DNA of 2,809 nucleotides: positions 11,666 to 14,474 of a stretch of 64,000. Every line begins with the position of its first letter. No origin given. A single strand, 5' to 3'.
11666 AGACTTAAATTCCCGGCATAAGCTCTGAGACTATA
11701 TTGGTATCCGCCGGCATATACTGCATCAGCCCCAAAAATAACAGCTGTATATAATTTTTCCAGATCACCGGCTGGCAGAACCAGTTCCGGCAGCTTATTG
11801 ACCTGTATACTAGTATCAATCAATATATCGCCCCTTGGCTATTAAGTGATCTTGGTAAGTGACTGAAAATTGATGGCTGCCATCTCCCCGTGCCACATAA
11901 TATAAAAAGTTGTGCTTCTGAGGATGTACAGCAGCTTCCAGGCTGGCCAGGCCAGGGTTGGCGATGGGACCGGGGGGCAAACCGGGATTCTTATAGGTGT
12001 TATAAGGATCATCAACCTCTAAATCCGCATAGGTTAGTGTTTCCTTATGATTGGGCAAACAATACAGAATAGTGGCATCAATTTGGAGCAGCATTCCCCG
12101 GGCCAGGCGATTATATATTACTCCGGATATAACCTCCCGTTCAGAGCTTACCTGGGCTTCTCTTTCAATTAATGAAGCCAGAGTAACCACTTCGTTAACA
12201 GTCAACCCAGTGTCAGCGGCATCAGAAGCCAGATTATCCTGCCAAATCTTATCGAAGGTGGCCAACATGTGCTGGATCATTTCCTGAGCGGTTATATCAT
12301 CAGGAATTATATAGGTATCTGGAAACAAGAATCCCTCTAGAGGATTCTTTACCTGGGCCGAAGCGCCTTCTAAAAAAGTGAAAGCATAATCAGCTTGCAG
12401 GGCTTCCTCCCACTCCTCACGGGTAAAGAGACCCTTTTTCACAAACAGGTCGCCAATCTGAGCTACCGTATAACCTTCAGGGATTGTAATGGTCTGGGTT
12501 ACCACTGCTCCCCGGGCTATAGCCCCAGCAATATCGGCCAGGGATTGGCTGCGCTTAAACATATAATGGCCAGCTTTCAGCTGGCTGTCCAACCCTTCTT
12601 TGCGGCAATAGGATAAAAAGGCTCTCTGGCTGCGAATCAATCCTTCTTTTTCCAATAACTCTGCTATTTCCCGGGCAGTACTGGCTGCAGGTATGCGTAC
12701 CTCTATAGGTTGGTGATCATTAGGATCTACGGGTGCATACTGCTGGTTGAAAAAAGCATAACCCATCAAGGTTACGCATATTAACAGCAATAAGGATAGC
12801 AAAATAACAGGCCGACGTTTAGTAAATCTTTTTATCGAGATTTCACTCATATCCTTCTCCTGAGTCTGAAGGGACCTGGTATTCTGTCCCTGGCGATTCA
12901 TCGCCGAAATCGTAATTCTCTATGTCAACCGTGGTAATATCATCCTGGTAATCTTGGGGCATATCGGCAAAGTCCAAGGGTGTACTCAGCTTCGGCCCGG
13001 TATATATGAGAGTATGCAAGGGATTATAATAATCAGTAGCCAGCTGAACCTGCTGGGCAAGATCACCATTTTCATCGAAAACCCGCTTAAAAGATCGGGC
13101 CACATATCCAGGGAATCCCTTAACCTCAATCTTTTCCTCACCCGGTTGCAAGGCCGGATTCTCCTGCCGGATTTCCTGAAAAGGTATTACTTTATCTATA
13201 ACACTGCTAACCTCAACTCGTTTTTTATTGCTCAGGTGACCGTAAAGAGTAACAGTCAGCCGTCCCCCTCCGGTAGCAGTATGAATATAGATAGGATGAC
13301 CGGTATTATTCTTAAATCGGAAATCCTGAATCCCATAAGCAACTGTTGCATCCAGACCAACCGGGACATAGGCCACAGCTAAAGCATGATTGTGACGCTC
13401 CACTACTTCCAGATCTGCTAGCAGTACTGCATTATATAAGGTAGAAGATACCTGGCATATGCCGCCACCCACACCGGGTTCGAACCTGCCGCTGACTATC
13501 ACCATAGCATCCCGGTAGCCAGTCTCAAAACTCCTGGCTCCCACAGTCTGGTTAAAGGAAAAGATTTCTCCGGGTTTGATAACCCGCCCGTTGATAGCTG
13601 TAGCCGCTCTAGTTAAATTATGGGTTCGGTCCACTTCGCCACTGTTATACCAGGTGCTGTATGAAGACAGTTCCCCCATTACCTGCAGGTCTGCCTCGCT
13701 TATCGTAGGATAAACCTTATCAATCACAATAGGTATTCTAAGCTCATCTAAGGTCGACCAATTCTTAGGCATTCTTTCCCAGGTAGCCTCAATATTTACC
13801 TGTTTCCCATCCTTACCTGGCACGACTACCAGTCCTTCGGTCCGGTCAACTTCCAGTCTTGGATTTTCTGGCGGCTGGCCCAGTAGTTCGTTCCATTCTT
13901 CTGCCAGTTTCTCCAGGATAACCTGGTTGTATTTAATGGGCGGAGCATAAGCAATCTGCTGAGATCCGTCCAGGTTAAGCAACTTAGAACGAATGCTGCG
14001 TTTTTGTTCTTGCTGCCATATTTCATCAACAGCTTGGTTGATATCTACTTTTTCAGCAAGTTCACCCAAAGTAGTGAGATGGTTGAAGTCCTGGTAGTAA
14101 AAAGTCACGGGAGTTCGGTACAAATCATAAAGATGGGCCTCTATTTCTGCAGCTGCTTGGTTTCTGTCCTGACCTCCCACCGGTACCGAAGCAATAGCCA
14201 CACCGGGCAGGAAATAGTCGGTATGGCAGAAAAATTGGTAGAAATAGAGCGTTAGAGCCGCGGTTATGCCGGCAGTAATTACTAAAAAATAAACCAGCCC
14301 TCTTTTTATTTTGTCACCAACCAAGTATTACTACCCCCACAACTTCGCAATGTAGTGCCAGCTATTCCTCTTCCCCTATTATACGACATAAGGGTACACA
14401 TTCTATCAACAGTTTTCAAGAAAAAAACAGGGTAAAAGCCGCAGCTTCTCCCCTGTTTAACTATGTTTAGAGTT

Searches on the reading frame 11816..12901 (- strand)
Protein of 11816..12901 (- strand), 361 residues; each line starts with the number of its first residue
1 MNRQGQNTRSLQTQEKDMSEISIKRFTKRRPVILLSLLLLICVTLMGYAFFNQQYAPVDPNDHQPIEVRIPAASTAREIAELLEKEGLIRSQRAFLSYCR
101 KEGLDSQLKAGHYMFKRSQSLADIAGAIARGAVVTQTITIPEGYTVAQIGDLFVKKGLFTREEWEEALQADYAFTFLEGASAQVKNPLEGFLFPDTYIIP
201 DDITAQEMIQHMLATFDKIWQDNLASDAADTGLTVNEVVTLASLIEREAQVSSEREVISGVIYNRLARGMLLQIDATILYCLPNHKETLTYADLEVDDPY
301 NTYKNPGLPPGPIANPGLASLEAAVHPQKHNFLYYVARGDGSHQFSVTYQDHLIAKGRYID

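Call 46: search_protein_families(library=pfam, proteins=[window:11816-12901:-], max_evalue=0.000001)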
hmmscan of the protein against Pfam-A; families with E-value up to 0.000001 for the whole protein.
window:11816-12901:- (361 aa): 1 family
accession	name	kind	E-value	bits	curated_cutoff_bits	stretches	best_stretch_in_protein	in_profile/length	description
PF02618.21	YceG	-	3.5e-88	296.1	32.4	1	68-355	1-272/275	YceG-like family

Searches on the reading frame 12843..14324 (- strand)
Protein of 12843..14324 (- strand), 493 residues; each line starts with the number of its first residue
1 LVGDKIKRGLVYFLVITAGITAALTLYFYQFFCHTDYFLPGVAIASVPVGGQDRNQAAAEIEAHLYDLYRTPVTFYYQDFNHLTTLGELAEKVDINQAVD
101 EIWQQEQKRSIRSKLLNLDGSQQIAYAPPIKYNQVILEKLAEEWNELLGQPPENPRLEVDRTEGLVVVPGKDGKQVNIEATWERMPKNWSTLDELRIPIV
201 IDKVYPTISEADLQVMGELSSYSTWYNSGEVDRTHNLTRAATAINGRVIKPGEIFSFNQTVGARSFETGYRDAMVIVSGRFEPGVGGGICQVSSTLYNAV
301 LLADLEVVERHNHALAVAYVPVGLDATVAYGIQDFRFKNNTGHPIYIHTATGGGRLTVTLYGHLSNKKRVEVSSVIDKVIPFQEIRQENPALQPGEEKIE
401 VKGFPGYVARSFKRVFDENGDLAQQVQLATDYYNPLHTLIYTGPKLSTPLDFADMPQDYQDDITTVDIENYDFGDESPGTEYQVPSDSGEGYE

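Call 46: search_protein_families(library=pfam, proteins=[window:12843-14324:-], max_evalue=0.000001)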
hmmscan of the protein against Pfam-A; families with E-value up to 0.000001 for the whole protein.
window:12843-14324:- (493 aa): 2 families
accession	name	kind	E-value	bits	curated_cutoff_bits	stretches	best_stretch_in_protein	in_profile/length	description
PF04294.18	VanW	-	2.7e-54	182.6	27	1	233-361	2-130/130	VanW like protein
PF12229.13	PG_binding_4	-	3e-07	31.1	22.1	1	86-191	5-110/117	Putative peptidoglycan binding domain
